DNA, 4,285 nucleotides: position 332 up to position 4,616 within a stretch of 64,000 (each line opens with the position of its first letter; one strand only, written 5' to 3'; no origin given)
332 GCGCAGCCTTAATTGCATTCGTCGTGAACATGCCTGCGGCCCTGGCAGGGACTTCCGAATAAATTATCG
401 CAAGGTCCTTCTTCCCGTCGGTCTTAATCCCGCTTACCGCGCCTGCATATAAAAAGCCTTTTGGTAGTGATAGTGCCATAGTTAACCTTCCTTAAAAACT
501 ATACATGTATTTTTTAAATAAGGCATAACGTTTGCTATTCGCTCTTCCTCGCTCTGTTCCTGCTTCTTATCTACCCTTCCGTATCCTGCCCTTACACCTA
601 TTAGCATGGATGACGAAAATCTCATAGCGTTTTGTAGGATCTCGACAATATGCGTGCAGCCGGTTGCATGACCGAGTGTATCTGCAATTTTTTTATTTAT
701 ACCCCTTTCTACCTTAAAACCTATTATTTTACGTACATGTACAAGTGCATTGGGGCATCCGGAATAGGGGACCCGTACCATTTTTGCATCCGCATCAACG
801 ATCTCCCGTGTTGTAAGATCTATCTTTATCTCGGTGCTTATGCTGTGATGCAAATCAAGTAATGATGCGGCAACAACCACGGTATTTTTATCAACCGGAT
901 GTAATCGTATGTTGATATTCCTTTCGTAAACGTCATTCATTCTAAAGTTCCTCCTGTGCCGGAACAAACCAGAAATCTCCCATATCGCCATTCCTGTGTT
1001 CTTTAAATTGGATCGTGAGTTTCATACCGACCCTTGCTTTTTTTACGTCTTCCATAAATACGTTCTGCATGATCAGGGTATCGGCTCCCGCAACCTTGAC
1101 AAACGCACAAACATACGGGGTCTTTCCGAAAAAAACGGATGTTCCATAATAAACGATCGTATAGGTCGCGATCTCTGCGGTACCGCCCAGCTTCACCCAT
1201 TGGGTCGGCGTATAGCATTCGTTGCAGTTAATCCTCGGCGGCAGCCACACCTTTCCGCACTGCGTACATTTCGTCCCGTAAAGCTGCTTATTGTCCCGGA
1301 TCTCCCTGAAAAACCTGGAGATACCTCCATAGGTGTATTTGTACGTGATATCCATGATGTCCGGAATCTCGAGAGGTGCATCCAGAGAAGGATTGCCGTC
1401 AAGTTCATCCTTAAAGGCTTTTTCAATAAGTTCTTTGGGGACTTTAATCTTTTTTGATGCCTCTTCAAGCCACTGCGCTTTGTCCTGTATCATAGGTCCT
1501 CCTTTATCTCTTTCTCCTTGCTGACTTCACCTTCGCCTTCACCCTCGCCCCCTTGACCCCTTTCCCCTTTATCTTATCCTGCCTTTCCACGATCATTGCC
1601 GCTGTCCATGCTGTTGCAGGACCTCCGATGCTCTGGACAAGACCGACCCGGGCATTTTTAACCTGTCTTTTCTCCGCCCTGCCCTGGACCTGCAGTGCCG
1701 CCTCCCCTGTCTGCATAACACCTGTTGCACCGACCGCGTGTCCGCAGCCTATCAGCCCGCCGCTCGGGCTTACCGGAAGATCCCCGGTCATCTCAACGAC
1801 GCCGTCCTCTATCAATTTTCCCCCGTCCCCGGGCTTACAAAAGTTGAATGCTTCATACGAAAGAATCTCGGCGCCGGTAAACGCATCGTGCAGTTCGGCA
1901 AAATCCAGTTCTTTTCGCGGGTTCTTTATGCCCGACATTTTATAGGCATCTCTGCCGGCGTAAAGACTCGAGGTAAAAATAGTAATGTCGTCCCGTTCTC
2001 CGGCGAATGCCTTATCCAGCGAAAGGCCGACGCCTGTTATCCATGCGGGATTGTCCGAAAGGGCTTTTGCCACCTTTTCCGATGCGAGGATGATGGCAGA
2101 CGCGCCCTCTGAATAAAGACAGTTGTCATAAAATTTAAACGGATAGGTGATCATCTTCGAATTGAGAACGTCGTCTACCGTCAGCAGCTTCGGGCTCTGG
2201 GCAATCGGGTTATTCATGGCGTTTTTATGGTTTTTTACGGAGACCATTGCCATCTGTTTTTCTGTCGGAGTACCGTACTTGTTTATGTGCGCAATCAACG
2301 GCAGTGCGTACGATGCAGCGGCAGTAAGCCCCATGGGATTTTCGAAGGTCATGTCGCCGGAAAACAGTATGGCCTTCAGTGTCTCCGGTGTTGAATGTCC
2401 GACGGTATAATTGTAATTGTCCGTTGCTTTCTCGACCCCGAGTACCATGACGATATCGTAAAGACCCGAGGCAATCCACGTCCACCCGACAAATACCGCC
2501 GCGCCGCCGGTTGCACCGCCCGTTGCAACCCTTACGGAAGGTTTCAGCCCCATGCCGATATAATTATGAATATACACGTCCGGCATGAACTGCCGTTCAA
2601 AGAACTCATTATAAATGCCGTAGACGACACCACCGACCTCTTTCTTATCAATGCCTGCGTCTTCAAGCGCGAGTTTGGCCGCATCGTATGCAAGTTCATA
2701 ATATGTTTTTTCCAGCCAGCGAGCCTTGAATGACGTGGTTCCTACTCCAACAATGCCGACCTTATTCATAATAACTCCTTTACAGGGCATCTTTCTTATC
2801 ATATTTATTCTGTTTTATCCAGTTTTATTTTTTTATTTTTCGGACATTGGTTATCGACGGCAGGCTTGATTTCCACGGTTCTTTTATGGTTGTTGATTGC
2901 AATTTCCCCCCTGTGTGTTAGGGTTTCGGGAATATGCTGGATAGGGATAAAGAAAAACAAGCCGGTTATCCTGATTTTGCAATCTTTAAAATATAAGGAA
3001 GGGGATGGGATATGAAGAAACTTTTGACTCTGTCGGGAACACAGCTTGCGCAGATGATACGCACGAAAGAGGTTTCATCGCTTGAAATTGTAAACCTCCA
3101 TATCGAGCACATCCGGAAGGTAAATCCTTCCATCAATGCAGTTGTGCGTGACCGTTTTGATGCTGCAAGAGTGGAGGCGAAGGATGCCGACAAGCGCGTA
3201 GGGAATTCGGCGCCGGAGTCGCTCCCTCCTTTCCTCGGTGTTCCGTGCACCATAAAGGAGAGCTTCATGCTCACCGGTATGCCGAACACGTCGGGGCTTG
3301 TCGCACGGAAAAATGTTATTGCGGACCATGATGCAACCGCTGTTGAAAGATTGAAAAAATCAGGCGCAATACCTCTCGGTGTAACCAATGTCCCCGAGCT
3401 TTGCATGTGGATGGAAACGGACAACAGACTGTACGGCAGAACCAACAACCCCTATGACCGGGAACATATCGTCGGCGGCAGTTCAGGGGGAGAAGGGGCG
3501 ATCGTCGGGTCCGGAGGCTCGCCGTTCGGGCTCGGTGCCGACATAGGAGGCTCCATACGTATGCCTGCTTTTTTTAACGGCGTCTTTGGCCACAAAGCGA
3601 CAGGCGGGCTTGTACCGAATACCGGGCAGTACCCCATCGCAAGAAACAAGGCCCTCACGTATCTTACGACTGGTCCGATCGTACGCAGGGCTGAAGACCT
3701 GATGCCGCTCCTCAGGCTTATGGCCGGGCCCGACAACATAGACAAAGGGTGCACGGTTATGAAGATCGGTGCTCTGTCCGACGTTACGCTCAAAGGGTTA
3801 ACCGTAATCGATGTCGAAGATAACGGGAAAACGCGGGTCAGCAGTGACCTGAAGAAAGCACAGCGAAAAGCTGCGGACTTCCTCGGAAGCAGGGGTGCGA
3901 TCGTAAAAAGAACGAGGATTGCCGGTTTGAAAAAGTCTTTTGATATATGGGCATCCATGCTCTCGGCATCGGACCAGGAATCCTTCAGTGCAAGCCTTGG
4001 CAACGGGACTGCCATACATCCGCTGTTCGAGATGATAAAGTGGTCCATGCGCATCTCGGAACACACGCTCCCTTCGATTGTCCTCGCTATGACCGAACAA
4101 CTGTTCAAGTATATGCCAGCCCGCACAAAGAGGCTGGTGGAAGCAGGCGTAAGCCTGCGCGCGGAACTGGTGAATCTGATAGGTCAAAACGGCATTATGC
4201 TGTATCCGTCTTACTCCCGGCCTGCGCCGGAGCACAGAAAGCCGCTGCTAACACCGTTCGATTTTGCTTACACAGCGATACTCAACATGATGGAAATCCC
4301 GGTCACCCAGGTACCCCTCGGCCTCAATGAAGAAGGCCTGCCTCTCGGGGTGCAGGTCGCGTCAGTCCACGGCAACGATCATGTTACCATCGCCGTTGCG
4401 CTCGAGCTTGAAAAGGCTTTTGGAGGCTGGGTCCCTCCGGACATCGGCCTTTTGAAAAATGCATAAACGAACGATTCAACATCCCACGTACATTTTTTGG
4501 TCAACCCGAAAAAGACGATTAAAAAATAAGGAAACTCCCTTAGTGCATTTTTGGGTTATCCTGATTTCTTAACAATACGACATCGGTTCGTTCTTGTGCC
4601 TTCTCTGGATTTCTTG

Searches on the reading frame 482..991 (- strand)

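Call 24: search_protein_families(library=pfam, proteins=[window:482-991:-])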
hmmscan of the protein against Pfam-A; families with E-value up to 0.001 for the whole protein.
window:482-991:- (169 aa): 1 family
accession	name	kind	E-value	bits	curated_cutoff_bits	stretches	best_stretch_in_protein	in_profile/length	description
PF11136.13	DUF2889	-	7.3e-17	62.2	25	1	44-122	40-117/123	Protein of unknown function (DUF2889)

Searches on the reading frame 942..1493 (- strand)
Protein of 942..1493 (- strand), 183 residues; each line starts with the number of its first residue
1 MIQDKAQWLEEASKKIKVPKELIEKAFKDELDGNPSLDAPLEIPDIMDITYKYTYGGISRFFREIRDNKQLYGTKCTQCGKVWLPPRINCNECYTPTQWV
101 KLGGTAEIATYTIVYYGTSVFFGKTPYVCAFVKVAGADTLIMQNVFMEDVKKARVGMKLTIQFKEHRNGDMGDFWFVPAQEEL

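Call 24: search_protein_families(library=pfam, proteins=[window:942-1493:-])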
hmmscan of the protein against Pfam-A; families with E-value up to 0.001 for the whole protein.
window:942-1493:- (183 aa): 2 families
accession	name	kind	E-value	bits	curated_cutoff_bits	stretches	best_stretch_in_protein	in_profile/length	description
PF01796.24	OB_ChsH2_C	-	3.8e-11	43.2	27.1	1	99-163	1-64/65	ChsH2, C-terminal OB-fold domain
PF12172.15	zf-ChsH2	-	0.0006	20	23.2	1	70-93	8-31/37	ChsH2, rubredoxin-like zinc ribbon domain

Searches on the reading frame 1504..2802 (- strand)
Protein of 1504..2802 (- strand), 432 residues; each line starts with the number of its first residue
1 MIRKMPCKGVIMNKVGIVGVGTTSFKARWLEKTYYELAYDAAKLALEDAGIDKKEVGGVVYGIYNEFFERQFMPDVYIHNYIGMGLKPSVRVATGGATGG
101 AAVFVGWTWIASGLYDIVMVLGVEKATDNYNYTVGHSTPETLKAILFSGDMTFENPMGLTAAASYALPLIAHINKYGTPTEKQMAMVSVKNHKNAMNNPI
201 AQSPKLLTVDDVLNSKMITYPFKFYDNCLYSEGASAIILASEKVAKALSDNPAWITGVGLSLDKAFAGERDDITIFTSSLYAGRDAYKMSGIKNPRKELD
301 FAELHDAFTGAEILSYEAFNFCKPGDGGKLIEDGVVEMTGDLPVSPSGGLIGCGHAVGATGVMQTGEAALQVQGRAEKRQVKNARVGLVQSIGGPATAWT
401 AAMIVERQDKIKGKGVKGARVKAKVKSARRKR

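Call 24: search_protein_families(library=pfam, proteins=[window:1504-2802:-])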
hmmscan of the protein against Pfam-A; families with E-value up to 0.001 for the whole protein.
window:1504-2802:- (432 aa): 3 families
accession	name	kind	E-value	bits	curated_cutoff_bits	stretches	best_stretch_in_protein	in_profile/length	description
PF22691.2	Thiolase_C_1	-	3.8e-35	121.2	28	1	266-400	8-138/144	Thiolase C-terminal domain-like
PF00108.29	Thiolase_N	-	1.8e-11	44.3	26.4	1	23-202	9-191/260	Thiolase, N-terminal domain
PF02803.24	Thiolase_C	-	2.6e-05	24.3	27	1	271-384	16-109/123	Thiolase, C-terminal domain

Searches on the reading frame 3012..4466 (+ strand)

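Call 24: search_protein_families(library=pfam, proteins=[window:3012-4466:+])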
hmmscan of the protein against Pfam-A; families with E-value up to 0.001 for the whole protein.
window:3012-4466:+ (484 aa): 1 family
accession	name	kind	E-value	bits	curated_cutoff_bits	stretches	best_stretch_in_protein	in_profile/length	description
PF01425.27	Amidase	-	7.1e-80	269.7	27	1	25-457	1-442/445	Amidase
